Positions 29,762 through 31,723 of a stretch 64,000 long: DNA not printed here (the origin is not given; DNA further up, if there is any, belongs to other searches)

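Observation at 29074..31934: Four-gene envelope operon of unknown function: Gly/Ser-repeat TPR protein, mini-membrane protein, cupredoxin-beta-helix lipoprotein, PLDc_N mini-protein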

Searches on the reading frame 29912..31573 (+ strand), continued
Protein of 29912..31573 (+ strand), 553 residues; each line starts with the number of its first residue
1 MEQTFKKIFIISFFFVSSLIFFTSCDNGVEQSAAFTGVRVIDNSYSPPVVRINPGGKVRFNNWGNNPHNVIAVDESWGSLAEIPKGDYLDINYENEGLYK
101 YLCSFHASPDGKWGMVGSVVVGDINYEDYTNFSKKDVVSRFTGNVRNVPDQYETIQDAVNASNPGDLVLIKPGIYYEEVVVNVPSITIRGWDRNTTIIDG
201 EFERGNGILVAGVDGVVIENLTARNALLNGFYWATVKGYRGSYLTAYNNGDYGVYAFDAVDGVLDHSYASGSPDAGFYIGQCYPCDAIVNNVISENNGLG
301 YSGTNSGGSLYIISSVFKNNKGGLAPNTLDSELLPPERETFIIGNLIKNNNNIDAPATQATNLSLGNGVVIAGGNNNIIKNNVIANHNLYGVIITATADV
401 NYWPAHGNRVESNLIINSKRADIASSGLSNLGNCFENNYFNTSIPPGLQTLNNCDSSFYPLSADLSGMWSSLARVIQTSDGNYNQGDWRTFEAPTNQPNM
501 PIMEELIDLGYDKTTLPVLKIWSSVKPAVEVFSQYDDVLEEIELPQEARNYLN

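Call 16: search_solved_structures(query=A1, max_evalue=1, show_alignments=2)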
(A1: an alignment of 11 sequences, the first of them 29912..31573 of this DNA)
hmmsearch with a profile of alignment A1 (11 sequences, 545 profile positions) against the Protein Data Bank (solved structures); distinct sequences matched with E-value up to 1: 73 (the best 60 are shown).
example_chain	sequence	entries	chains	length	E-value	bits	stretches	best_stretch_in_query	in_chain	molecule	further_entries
5fc9_A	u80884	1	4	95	2.2e-10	42.8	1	45-112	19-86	Blue (Type 1) copper domain protein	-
1bxu_A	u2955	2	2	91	5.7e-08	34.9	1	44-126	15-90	PLASTOCYANIN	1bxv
1j5c_A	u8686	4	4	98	1.1e-07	33.9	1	44-126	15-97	PLASTOCYANIN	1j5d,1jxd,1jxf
1m9w_A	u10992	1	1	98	1.1e-07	33.9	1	44-126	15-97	plastocyanin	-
6hbe_A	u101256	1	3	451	1.2e-07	33.8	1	36-112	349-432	Copper-containing nitrite reductase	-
1sfd_A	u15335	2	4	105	1.4e-07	33.6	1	30-117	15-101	Amicyanin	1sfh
1pmy_A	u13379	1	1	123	5.2e-07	31.7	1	44-137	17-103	PSEUDOAZURIN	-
9cck_A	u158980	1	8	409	5.6e-07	31.6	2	41-115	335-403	Copper-containing nitrite reductase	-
1pcs_A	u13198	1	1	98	1.2e-06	30.4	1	44-126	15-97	PLASTOCYANIN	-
4p5r_A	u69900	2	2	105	2.9e-06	29.2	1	30-116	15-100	Amicyanin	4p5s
1sf3_A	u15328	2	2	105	3.1e-06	29.1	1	30-116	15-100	Amicyanin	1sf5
3tu6_A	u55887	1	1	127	3.2e-06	29.1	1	44-130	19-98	Pseudoazurin (Blue copper protein)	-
2qdv_A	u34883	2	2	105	3.4e-06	29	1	30-116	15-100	Amicyanin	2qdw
2idt_A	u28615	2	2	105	4e-06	28.8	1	30-117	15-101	Amicyanin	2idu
3ply_A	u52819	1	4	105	4.1e-06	28.7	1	30-117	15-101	Amicyanin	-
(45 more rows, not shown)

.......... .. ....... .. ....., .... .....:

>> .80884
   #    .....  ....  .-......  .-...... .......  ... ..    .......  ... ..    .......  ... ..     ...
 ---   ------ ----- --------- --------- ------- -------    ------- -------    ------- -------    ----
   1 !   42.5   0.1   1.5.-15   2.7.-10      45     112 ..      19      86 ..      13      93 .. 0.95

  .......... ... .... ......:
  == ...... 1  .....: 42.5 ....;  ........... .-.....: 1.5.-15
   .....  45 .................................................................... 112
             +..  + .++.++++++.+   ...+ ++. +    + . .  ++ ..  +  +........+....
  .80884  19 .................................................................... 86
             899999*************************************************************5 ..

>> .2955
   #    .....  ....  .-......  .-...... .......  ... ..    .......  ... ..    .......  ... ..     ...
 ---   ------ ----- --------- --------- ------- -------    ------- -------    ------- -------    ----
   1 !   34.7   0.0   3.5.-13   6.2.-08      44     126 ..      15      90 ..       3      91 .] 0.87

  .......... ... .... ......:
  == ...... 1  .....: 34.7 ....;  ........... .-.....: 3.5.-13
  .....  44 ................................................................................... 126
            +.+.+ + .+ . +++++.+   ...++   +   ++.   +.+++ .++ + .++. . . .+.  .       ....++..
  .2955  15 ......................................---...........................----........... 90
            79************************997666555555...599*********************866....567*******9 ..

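Call 17: search_protein_families(library=ncbifam, proteins=[L003:10370-11386:+, L069:8975-9946:+, L003:11540-12145:+, L003:10047-10364:+, P0084], max_evalue=0.01)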
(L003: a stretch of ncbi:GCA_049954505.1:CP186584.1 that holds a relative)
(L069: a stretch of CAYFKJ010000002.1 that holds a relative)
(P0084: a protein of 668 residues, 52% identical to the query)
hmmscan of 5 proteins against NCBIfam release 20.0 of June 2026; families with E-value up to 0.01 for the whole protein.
L003:10370-11386:+ (338 aa): 6 families
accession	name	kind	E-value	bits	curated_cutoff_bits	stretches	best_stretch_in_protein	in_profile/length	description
TIGR02376.1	Cu_nitrite_red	equivalog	2.2e-22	79.8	296.3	1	90-211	25-151/326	copper-containing nitrite reductase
TIGR01480.1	copper_res_A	subfamily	1.7e-16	59.8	478.95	1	96-228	50-186/593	copper resistance system multicopper oxidase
TIGR03388.1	ascorbase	equivalog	5e-09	35.4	614.8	1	114-226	23-145/542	L-ascorbate oxidase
NF008205.1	PRK10965.1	equivalog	7.5e-09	34.9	525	1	88-205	42-164/529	multicopper oxidase CueO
TIGR03389.1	laccase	equivalog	4.2e-07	29.1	558.9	1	112-226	23-147/539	laccase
NF045554.1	AmiPhnlOxPhsA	equivalog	0.00069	18.3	950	0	112-146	44-78/581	O-aminophenol oxidase PhsA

L069:8975-9946:+ (323 aa): 6 families
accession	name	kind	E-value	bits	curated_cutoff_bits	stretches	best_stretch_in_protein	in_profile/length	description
TIGR02376.1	Cu_nitrite_red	equivalog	1.8e-27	96.6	296.3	1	79-200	27-152/326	copper-containing nitrite reductase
TIGR01480.1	copper_res_A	subfamily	1.5e-14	53.4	478.95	2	81-213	47-183/593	copper resistance system multicopper oxidase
TIGR03388.1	ascorbase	equivalog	9.5e-09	34.4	614.8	1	88-215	9-146/542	L-ascorbate oxidase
NF008205.1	PRK10965.1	equivalog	2.1e-07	30.2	525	1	65-193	33-164/529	multicopper oxidase CueO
TIGR03389.1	laccase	equivalog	1.4e-05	24.1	558.9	1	102-213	25-146/539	laccase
NF045554.1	AmiPhnlOxPhsA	equivalog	0.0053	15.4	950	0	63-135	5-79/581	O-aminophenol oxidase PhsA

L003:11540-12145:+ (201 aa): 0 families

L003:10047-10364:+ (105 aa): 0 families

P0084 (668 aa): 7 families
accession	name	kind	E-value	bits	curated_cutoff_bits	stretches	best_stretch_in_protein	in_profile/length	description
TIGR03805.1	beta_helix_1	subfamily_domain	1.8e-22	79.9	141.5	1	165-407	1-252/314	parallel beta-helix domain-containing protein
TIGR04247.1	NosD_copper_fam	subfamily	2e-10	39.8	300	1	165-279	1-115/377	nitrous oxide reductase family maturation protein NosD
TIGR02656.1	cyanin_plasto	equivalog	6.9e-06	26.4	87.85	1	48-130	13-98/99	plastocyanin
TIGR02375.1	pseudoazurin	equivalog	9.8e-05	22.1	109.85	1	48-140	11-96/116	pseudoazurin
TIGR03102.1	halo_cynanin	subfamily_domain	0.0004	20.4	93.8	1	48-130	38-114/115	halocyanin domain-containing protein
NF041896.1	pecestase_PemA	equivalog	0.00064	18.7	700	1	156-211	36-94/365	pectinesterase PemA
TIGR02657.1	amicyanin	equivalog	0.0058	17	110.2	0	49-121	8-79/83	amicyanin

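Call 30: predict_structure(alignment_id=A1)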
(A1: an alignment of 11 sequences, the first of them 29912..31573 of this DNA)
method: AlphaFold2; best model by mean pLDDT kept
length: 553 residues; sequences in the alignment: 11
mean_pLDDT: 57.4   pTM: 0.57
mean pLDDT of the five models: 57.4, 48.9, 47.6, 45.7, 40.1
residues with pLDDT >= 90: 1; 70-90: 153; 50-70: 202; < 50: 197
segments of 3 or more residues with pLDDT < 50: 22-53, 64-81, 97-142, 201-205, 225-228, 236-238, 250-252, 257-260, 329-335, 358-362, 477-513, 515-541
pLDDT, mean of each block of 10 residues (from residue 1): 63 67 40 23 31 52 46 38 57 51 37 34 28 32 67 86 77 73 74 65 56 68 58 56 61 51 62 60 61 68 62 78 63 53 82 55 66 78 84 71 73 84 69 79 64 64 58 52 36 37 39 39 34 40 56 47
secondary structure, 60 per line:
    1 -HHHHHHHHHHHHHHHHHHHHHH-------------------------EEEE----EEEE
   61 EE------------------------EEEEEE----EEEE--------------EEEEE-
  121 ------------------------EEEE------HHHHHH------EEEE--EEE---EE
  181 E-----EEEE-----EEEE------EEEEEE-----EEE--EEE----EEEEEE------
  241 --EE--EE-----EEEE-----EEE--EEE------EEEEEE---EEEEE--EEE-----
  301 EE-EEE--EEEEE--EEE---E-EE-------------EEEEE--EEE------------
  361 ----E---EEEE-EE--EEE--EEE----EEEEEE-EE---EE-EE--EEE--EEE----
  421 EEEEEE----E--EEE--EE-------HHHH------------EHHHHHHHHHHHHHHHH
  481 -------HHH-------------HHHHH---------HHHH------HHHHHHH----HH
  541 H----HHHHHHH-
elements in order: H2-23 E49-52 E57-62 E87-92 E97-100 E115-119 E145-148 H155-160 E167-170 E173-175 E179-181 E187-190 E196-199 E206-211 E217-219 E222-224 E229-234 E254-257 E263-265 E268-270 E277-282 E286-290 E293-295 E304-306 E309-313 E316-318 E339-343 E346-348 E369-372 E378-380 E383-385 E390-395 E409-411 E414-416 E421-426 E434-436 H448-451 H465-480 H504-508 H518-521 H528-534 H546-552

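Call 42: predict_structure(alignment_id=A2)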
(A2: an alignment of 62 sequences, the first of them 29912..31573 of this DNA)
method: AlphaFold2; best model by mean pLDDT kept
length: 553 residues; sequences in the alignment: 62
mean_pLDDT: 86.0   pTM: 0.84
mean pLDDT of the five models: 86.0, 85.4, 85.0, 83.6, 81.3
residues with pLDDT >= 90: 272; 70-90: 225; 50-70: 43; < 50: 13
segments of 3 or more residues with pLDDT < 50: 26-31, 129-134
pLDDT, mean of each block of 10 residues (from residue 1): 81 85 53 76 78 92 81 88 88 92 80 81 72 66 93 95 96 91 94 92 74 92 83 91 93 87 97 91 91 95 88 98 78 70 98 86 87 91 97 83 87 96 83 91 90 76 77 76 80 91 90 75 91 91 93 83
secondary structure, 60 per line:
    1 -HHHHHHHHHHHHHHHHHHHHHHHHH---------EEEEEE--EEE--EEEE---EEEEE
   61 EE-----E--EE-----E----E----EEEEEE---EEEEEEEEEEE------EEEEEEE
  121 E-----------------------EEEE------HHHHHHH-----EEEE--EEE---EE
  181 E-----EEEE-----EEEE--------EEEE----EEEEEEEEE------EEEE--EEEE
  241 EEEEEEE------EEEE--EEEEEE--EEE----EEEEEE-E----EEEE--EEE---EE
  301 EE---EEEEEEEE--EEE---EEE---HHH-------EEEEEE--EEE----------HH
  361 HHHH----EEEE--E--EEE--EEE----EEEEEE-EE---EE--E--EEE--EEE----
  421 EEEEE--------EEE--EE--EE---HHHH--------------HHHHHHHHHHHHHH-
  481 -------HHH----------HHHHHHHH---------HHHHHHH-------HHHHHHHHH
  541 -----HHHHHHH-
elements in order: H2-26 E36-41 E44-46 E49-52 E56-62 E88-93 E97-107 E114-121 E145-148 H155-161 E167-170 E173-175 E179-181 E187-190 E196-199 E208-211 E216-224 E231-234 E237-247 E254-257 E260-265 E268-270 E275-280 E287-290 E293-295 E299-302 E306-313 E316-318 E322-324 E338-343 E346-348 H359-364 E369-372 E378-380 E383-385 E390-395 E409-411 E414-416 E421-425 E434-436 H448-451 H466-479 H501-508 H518-524 H532-540 H546-552

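Call 46: search_protein_representatives(protein=window:29912-31573:+)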
Query: 553 residues. Proteins with E-value up to 0.001 (for the whole library): 6382; up to 1e-10: 1200; up to 1e-30: 345. The best 150 are listed.
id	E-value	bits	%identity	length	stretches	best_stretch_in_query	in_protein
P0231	1.4e-157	542.0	50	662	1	5-503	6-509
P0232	5.3e-153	526.9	43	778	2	153-495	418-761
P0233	3.3e-139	481.3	48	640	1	32-501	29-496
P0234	1.5e-135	469.2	51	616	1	31-502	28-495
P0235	5.3e-134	464.2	47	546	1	21-501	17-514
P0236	3.9e-121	421.7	44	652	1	22-502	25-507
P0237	5.9e-119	414.5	43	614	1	35-502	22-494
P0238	3.6e-116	405.3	44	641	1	24-460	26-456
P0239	9.9e-114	397.2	48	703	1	20-455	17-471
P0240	4.1e-112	391.9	44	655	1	29-524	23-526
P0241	1.0e-111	390.6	43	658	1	22-501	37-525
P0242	2.7e-109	382.6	42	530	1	19-517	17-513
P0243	7.2e-109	381.2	41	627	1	33-505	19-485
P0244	9.7e-109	380.8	46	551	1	38-465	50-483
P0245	2.7e-107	376.0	49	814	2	194-501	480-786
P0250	1.6e-102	360.2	42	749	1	41-495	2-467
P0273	8.7e-86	305.0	48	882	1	146-461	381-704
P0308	3.2e-72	260.2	46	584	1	147-454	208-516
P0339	2.0e-64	234.5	39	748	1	141-450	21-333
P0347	5.6e-62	226.4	41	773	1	147-450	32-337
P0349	1.9e-61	224.6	40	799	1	145-452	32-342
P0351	4.2e-61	223.5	34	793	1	144-501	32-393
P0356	1.5e-59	218.4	40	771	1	150-449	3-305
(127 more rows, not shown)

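Call 47: search_protein_families(library=pfam, proteins=[P0232, P0245, P0273, P0339, P0347, P0349, P0351, P0356, P0250, P0308], max_evalue=0.001)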
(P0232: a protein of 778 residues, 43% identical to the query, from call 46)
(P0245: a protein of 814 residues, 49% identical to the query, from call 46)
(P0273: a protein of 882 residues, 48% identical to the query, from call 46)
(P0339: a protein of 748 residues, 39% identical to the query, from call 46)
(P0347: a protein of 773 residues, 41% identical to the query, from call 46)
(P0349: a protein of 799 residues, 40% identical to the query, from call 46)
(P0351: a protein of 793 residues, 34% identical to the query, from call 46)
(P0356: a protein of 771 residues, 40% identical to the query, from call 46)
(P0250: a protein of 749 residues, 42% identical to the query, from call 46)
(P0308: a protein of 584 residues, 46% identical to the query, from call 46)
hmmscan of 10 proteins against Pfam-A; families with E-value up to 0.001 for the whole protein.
P0232 (778 aa): 2 families
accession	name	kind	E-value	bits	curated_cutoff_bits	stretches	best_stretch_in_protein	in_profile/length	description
PF13229.12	Beta_helix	-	5.8e-22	78.4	25.9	1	121-277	11-144/158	Right handed beta helix region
PF05048.19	NosD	-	3.7e-11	43.3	23.6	1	493-659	17-156/212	Periplasmic copper-binding protein (NosD)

P0245 (814 aa): 1 family
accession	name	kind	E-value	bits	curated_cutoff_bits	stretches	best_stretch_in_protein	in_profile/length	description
PF13229.12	Beta_helix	-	1.5e-14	54.3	25.9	2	533-687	13-144/158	Right handed beta helix region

P0273 (882 aa): 2 families
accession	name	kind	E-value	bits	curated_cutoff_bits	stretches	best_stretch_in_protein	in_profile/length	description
PF13229.12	Beta_helix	-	4.5e-14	52.8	25.9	2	480-637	11-145/158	Right handed beta helix region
PF05048.19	NosD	-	0.00014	21.8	23.6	0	487-657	33-169/212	Periplasmic copper-binding protein (NosD)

P0339 (748 aa): 2 families
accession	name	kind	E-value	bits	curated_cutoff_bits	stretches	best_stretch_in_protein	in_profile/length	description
PF07676.18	PD40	-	2.6e-14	53.1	20.9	1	514-530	13-29/38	WD40-like Beta Propeller Repeat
PF13229.12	Beta_helix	-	4.8e-08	33.2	25.9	1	111-281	2-149/158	Right handed beta helix region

P0347 (773 aa): 4 families
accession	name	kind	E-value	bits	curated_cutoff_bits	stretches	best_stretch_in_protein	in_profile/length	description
PF07676.18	PD40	-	2.3e-20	72.4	20.9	1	650-679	1-30/38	WD40-like Beta Propeller Repeat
PF13229.12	Beta_helix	-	3.2e-10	40.3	25.9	1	118-283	4-147/158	Right handed beta helix region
PF00930.27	DPPIV_N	-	3.1e-06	26.6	22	0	633-679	18-64/354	Dipeptidyl peptidase IV (DPP IV) N-terminal region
PF05048.19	NosD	-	4.8e-05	23.3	23.6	0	132-307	12-150/212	Periplasmic copper-binding protein (NosD)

P0349 (799 aa): 3 families
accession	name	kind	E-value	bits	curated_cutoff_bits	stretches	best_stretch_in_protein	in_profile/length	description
PF13229.12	Beta_helix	-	5.4e-15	55.8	25.9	1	118-288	2-149/158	Right handed beta helix region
PF07676.18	PD40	-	9.3e-10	38.7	20.9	0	640-665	1-26/38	WD40-like Beta Propeller Repeat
PF05048.19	NosD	-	9.3e-05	22.4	23.6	0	256-317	106-158/212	Periplasmic copper-binding protein (NosD)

P0351 (793 aa): 3 families
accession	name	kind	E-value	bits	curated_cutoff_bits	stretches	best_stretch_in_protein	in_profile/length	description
PF07676.18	PD40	-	7.7e-23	80.3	20.9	2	636-664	8-37/38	WD40-like Beta Propeller Repeat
PF13229.12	Beta_helix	-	2.6e-07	30.8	25.9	1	123-287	6-147/158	Right handed beta helix region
PF00930.27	DPPIV_N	-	2.9e-05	23.4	22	0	658-701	22-63/354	Dipeptidyl peptidase IV (DPP IV) N-terminal region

P0356 (771 aa): 3 families
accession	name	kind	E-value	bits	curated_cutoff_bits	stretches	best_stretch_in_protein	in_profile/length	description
PF07676.18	PD40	-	6.3e-18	64.7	20.9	1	643-671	2-30/38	WD40-like Beta Propeller Repeat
PF13229.12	Beta_helix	-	1.1e-12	48.3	25.9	1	84-250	2-145/158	Right handed beta helix region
PF05048.19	NosD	-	3.1e-05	24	23.6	0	58-179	36-154/212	Periplasmic copper-binding protein (NosD)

P0250 (749 aa): 4 families
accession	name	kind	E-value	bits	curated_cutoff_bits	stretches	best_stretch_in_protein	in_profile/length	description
PF13229.12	Beta_helix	-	4.4e-09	36.6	25.9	1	201-367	1-145/158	Right handed beta helix region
PF00127.26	Copper-bind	-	3.6e-08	34.2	21.2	1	5-82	13-98/99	Copper binding proteins, plastocyanin/azurin family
PF13473.12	Cupredoxin_1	-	3.6e-07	30.6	27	1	2-72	28-100/104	Cupredoxin-like domain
PF05048.19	NosD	-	0.00021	21.2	23.6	0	201-386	17-168/212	Periplasmic copper-binding protein (NosD)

P0308 (584 aa): 3 families
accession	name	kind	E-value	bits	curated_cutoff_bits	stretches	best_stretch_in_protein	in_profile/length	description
PF13229.12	Beta_helix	-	1.2e-12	48.2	25.9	2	267-397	24-148/158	Right handed beta helix region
PF05048.19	NosD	-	1.6e-09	37.9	23.6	1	404-502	90-169/212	Periplasmic copper-binding protein (NosD)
PF07602.17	DUF1565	-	0.00028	20.7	20.3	0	397-481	97-170/257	Protein of unknown function (DUF1565)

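Call 48: fold_search(model_id=the predicted structure, library=pdb)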
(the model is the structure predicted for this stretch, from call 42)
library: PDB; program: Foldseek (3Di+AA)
matches with E <= 10: 1107; with E <= 0.001: 129
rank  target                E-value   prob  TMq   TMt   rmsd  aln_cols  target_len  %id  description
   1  2pyh_A                7.9e-07  1.00  0.32  0.45   9.4       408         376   13  Azotobacter vinelandii Mannuronan C-5 epimerase AlgE4 A-module complexed with mannuronan trisaccharide (released 2008-05-27)
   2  6k0q_A                3.7e-06  1.00  0.30  0.30  19.2       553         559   13  Catalytic domain of GH87 alpha-1,3-glucanase D1068A in complex with nigerose (released 2019-12-25)
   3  6k0s_A                6.3e-06  1.00  0.30  0.30  19.2       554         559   13  Catalytic domain of GH87 alpha-1,3-glucanase D1069A in complex with nigerose (released 2019-12-25)
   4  2pyg_B                6.6e-06  1.00  0.32  0.45   8.6       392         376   12  Azotobacter vinelandii Mannuronan C-5 epimerase AlgE4 A-module (released 2008-05-27)
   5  6qps_B                9.2e-06  1.00  0.26  0.31  14.8       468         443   12  Structural characterization of a mannuronic acid specific polysaccharide family 6 lyase enzyme from human gut microbio (released 2019-09-25)
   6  6k0m                  1.3e-05  1.00  0.33  0.32  19.4       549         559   12  Catalytic domain of GH87 alpha-1,3-glucanase from Paenibacillus glycanilyticus FH11 (released 2019-12-25)
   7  6qps_A                1.3e-05  1.00  0.28  0.34  13.9       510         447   13  Structural characterization of a mannuronic acid specific polysaccharide family 6 lyase enzyme from human gut microbio (released 2019-09-25)
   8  6k0p_A                1.4e-05  1.00  0.30  0.30  19.2       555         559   14  Catalytic domain of GH87 alpha-1,3-glucanase D1045A in complex with nigerose (released 2019-12-25)
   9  5lw3                  1.5e-05  1.00  0.31  0.42   8.7       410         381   14  Azotobacter vinelandii Mannuronan C-5 epimerase AlgE6 A-module (released 2017-10-25)
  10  5fc9_A                1.7e-05  1.00  0.14  0.76   2.1       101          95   29  Novel Purple Cupredoxin from Nitrosopumilus maritimus (released 2016-05-11)
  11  7chu_A                1.8e-05  1.00  0.36  0.38  23.1       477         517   13  Geobacillus virus E2 - ORF18 (released 2021-04-14)
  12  2pyg_A                1.9e-05  1.00  0.33  0.46   9.5       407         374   13  Azotobacter vinelandii Mannuronan C-5 epimerase AlgE4 A-module (released 2008-05-27)
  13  1adw_A                3.4e-05  1.00  0.14  0.55   4.8       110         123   23  PSEUDOAZURIN (released 1997-05-15)
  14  2idq                  4.0e-05  1.00  0.14  0.70   2.1        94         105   23  Structure of M98A mutant of amicyanin, Cu(II) (released 2007-03-13)
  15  4hci_A                4.0e-05  1.00  0.14  0.74   3.1        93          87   20  Uncharacterized Cupredoxin-like Domain Protein Cupredoxin_1 from Bacillus anthracis (released 2012-10-17)
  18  6hbe_A                4.8e-05  1.00  0.15  0.20   3.7       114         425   21  Cu-containing nitrite reductase (NirK) from Thermus scotoductus SA-01 (released 2019-01-23)
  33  9cck_A                8.1e-05  1.00  0.12  0.17  14.0       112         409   21  Multi-copper oxidase with a C-terminal cupredoxin domain from Nitrosopumilus maritimus (released 2025-02-05)
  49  6hbe_C                1.1e-04  1.00  0.14  0.19   2.5       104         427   24  Cu-containing nitrite reductase (NirK) from Thermus scotoductus SA-01 (released 2019-01-23)
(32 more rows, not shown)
